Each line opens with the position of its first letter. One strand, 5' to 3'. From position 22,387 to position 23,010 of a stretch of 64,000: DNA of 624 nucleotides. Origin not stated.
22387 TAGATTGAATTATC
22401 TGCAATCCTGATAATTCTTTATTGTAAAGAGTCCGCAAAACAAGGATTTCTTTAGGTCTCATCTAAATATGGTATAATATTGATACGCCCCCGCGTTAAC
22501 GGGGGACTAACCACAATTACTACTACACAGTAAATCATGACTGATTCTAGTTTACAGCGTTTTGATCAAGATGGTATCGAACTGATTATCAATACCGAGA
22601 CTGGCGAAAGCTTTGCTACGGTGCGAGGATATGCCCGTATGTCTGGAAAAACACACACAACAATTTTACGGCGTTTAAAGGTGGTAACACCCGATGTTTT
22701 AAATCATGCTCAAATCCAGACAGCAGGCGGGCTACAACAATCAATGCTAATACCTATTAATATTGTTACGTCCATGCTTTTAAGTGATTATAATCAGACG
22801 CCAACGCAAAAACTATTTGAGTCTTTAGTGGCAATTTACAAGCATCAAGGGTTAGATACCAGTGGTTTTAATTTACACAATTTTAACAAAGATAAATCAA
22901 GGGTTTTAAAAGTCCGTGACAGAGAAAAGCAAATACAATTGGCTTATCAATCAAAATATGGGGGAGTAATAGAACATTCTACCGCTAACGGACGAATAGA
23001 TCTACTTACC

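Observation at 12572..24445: Two inverted iteron arrays, each next to a paralogous DNA-binding gene, bracket an ~11 kb block containing the terminase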

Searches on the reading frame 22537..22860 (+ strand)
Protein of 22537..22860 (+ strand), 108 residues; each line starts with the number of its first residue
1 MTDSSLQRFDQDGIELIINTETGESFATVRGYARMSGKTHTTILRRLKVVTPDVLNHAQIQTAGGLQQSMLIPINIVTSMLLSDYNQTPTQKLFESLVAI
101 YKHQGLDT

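Call 53: predict_structure(alignment_id=A4)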
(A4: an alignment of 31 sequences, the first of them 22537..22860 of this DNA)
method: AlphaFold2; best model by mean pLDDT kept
length: 108 residues; sequences in the alignment: 31
mean_pLDDT: 88.5   pTM: 0.81
mean pLDDT of the five models: 88.5, 87.6, 87.5, 80.9, 78.6
residues with pLDDT >= 90: 62; 70-90: 41; 50-70: 4; < 50: 1
segments of 3 or more residues with pLDDT < 50: none
pLDDT, mean of each block of 10 residues (from residue 1): 75 85 92 93 94 88 87 95 95 92 77
secondary structure, 60 per line:
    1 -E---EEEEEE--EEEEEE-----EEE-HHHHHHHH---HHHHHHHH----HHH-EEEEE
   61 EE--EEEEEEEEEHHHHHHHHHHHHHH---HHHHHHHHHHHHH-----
elements in order: E6-11 E14-19 E25-27 H29-36 H40-47 E56-62 E65-73 H74-87 H91-103

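Call 57: fold_search(model_id=the predicted structure, library=pdb)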
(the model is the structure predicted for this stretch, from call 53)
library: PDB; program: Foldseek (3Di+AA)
matches with E <= 10: 873; with E <= 0.001: 0
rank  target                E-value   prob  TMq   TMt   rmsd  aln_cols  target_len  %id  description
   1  1mb1                  9.5e-02  0.91  0.45  0.49   4.6        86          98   15  MBP1 FROM SACCHAROMYCES CEREVISIAE (released 1998-07-29)
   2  7xbr_B                1.5e-01  0.35  0.27  0.14   6.6        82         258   18  Crystal structure of phosphorylated AtMKK5 (released 2023-02-08)
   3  7xbr_G                2.6e-01  0.38  0.29  0.15   6.8        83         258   20  Crystal structure of phosphorylated AtMKK5 (released 2023-02-08)
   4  8zde_B                2.9e-01  0.28  0.29  0.22   9.5        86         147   12  Crystal structure of HsmR with DNA bound (released 2025-11-05)
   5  2fbi                  3.1e-01  0.16  0.26  0.23  10.3       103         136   12  The crystal structure of transcriptional regulator PA4135 (released 2005-12-20)
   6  5cxf_C                3.5e-01  0.10  0.21  0.06  16.2       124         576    9  Crystal structure of the extracellular domain of glycoprotein B from Human Cytomegalovirus (released 2015-10-28)
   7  3r0a_B                4.0e-01  0.41  0.35  0.31  15.5        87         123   13  Possible transcriptional regulator from Methanosarcina mazei Go1 (gi 21227196) (released 2011-03-23)
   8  3eq5_F                4.2e-01  0.44  0.41  0.45   6.3       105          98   11  Crystal structure of fragment 137 to 238 of the human Ski-like protein (released 2009-01-27)
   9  8zde_A                4.7e-01  0.20  0.28  0.23   8.4        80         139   12  Crystal structure of HsmR with DNA bound (released 2025-11-05)
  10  3tu3_A                4.7e-01  0.10  0.24  0.22  10.2       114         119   14  1.92 Angstrom resolution crystal structure of the full-length SpcU in complex with full-length ExoU from the type III  (released 2012-05-23)
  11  7kua                  5.0e-01  0.18  0.30  0.23   9.1        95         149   14  Crystal structure of the MarR family transcriptional regulator from Pseudomonas putida bound to Indole 3 acetic acid (released 2021-12-01)
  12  8zde_C                5.4e-01  0.20  0.29  0.23   8.4        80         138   12  Crystal structure of HsmR with DNA bound (released 2025-11-05)
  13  2fxa_B                5.4e-01  0.20  0.30  0.20  10.3        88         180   11  Structure of the Protease Production Regulatory Protein hpr from Bacillus subtilis. (released 2006-03-14)
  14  5vfy_D                5.7e-01  0.33  0.34  0.35   5.1        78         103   12  Structure of an accessory protein of the pCW3 relaxosome (released 2018-04-18)
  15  9znn_A                5.7e-01  0.10  0.24  0.11  10.6       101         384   13  Cryo-EM structure of human UDP-N-acetylglucosamine-dolichyl-phosphate N-acetylglucosaminephosphotransferase (DPAGT1) i (released 2026-02-04)
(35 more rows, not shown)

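Call 58: fold_search(model_id=the predicted structure, library=viral)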
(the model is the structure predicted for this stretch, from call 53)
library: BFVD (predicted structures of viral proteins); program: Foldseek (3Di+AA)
matches with E <= 10: 831; with E <= 0.001: 11
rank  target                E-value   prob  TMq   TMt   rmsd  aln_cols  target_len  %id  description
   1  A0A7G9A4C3            8.6e-12  1.00  0.73  0.48   4.4       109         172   68  Uncharacterized protein [Bacteriophage sp.]
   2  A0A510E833            1.5e-08  1.00  0.69  0.40   4.6       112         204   41  (no name in the UniProt tables at hand)
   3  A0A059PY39            3.2e-06  1.00  0.62  0.32   5.7       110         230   24  Uncharacterized protein [Anabaena phage A-4L]
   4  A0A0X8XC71            1.8e-05  1.00  0.56  0.21   5.5       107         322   23  (no name in the UniProt tables at hand)
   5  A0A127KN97            1.9e-04  1.00  0.60  0.30   7.1       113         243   13  (no name in the UniProt tables at hand)
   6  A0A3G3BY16            2.3e-04  1.00  0.59  0.36   6.2       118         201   14  Ant-like antirepressor protein [Edwardsiella phage Edno5]
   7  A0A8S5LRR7            4.3e-04  1.00  0.62  0.68   3.4       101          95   13  Bro-N domain-containing protein [Siphoviridae sp. ct7EW56]
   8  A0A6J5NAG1            5.5e-04  1.00  0.61  0.32   4.6       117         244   18  BRO N-terminal domain containing protein [uncultured Caudovirales phage]
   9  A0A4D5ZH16            6.6e-04  1.00  0.65  0.36   3.9       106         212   13  (no name in the UniProt tables at hand)
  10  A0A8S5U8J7            7.4e-04  1.00  0.56  0.19   5.3       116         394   22  Repressor domain protein [Siphoviridae sp. ct9j27]
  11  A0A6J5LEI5            7.9e-04  1.00  0.53  0.29   6.8       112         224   20  BRO N-terminal domain containing protein [uncultured Caudovirales phage]
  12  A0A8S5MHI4            1.0e-03  1.00  0.66  0.58   3.4       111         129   11  BRO family protein [Siphoviridae sp. ctvyM23]
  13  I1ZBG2                1.0e-03  1.00  0.55  0.25   6.0       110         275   14  (no name in the UniProt tables at hand)
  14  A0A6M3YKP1            1.1e-03  1.00  0.57  0.52   5.8       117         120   13  (no name in the UniProt tables at hand)
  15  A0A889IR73            1.1e-03  1.00  0.56  0.49   5.1       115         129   13  (no name in the UniProt tables at hand)
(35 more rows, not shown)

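Call 75: search_dna_similar(query=window:22537-22860:+, collection=phages, mode=protein, max_evalue=0.1)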
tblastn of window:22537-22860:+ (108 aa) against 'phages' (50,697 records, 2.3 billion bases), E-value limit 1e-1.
Records with a match: 2; places in all: 2; records where one place covers at least 80% of the query: 0.
Best place of each record, by identity: <60% 2.
By first word of the organism name: Anabaena 2.
By host as written in the record: Anabaena variabilis 2.
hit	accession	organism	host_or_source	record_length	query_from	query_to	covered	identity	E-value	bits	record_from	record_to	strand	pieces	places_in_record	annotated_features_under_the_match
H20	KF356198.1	Anabaena phage A-4L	Anabaena variabilis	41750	5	72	63%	32.4%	2e-3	42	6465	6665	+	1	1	hypothetical protein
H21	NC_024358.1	Anabaena phage A-4L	Anabaena variabilis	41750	5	72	63%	32.4%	2e-3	42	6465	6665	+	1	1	hypothetical protein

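Call 111: get_annotated_region(hit=H20, flank=3000)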
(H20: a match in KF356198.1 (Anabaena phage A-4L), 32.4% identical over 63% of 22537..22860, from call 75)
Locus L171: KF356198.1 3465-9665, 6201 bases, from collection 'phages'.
description: Anabaena phage A-4L, complete genome.
organism: Anabaena phage A-4L (NCBI taxid 1357732)
taxonomy: Viruses; Duplodnaviria; Heunggongvirae; Uroviricota; Caudoviricetes; Saffermanviridae; Kozyakovvirus; Kozyakovvirus A4L
host: Anabaena variabilis; source: -; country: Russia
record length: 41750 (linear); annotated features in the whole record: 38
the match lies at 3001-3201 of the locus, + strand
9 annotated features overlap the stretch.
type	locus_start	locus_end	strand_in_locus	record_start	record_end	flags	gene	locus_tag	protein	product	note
CDS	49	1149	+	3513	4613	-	-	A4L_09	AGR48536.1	hypothetical protein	ORF09R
CDS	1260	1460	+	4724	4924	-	-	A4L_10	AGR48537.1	hypothetical protein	ORF10R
CDS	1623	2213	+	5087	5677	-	-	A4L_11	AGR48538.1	hypothetical protein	ORF11R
CDS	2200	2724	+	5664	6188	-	-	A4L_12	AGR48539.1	hypothetical protein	ORF12R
CDS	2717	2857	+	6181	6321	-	-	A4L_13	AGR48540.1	hypothetical protein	ORF13R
CDS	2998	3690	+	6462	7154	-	-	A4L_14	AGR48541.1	hypothetical protein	ORF14R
CDS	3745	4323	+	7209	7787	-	-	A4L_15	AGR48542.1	hypothetical protein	ORF15R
CDS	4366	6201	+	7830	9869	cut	-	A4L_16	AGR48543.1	DNA primase/helicase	ORF16R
CDS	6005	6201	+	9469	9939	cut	-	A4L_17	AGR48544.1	endonuclease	ORF17R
